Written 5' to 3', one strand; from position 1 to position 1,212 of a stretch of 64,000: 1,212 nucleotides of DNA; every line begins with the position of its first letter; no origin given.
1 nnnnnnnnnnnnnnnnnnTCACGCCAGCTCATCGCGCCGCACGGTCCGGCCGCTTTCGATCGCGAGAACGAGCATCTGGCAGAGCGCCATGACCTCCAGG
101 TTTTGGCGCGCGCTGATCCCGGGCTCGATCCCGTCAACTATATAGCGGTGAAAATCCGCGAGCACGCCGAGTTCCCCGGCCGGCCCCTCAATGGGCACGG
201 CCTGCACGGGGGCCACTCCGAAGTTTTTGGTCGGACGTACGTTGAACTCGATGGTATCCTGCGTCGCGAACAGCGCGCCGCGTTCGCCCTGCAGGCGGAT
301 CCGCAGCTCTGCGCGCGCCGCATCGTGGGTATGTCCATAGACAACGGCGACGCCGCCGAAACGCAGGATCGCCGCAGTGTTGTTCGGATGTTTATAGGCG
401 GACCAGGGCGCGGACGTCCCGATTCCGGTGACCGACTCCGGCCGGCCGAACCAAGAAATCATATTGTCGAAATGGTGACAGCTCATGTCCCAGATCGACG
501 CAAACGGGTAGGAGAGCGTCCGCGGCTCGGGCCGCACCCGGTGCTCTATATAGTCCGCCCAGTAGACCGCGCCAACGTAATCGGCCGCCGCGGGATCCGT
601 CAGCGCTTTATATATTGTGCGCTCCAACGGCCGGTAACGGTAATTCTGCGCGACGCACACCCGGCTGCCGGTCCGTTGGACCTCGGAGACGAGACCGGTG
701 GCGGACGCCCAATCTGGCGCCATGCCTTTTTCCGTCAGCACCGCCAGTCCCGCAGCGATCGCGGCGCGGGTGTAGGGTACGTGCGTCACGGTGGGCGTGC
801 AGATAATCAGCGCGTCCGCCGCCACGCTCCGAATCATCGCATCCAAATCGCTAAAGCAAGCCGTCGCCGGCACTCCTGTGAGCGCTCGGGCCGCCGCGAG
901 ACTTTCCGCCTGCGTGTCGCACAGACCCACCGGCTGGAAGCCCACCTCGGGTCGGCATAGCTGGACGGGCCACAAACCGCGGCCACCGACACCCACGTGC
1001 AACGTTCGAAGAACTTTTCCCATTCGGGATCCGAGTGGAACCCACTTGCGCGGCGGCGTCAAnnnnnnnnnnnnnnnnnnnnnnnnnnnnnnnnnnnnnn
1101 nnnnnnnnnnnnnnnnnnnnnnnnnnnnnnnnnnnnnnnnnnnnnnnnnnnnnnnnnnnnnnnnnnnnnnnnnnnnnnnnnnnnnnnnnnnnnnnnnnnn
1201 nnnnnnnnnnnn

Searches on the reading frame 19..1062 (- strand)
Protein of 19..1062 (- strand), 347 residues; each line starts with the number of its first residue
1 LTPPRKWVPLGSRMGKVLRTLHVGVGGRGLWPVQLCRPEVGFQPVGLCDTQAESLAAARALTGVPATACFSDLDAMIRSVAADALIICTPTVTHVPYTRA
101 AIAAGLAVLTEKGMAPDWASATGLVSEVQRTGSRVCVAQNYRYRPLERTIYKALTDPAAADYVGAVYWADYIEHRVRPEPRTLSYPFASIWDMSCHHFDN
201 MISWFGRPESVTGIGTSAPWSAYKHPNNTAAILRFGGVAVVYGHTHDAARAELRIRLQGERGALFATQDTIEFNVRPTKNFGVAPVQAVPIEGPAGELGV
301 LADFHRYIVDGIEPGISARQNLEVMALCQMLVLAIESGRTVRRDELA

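Call 67: search_protein_families(library=pfam, max_evalue=0.00001, proteins=[window:19-1062:-])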
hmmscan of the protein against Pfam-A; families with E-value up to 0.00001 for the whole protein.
window:19-1062:- (347 aa): 3 families
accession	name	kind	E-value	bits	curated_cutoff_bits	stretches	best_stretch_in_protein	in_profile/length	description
PF01408.29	GFO_IDH_MocA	-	4.9e-15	56.7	24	1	38-138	22-119/120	Oxidoreductase family, NAD-binding Rossmann fold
PF02894.22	GFO_IDH_MocA_C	-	4e-08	33.8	22.9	1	191-341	44-216/218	Oxidoreductase family, C-terminal alpha/beta domain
PF22725.1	GFO_IDH_MocA_C3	-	1.8e-07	31.7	27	1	189-264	45-123/124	GFO/IDH/MocA C-terminal domain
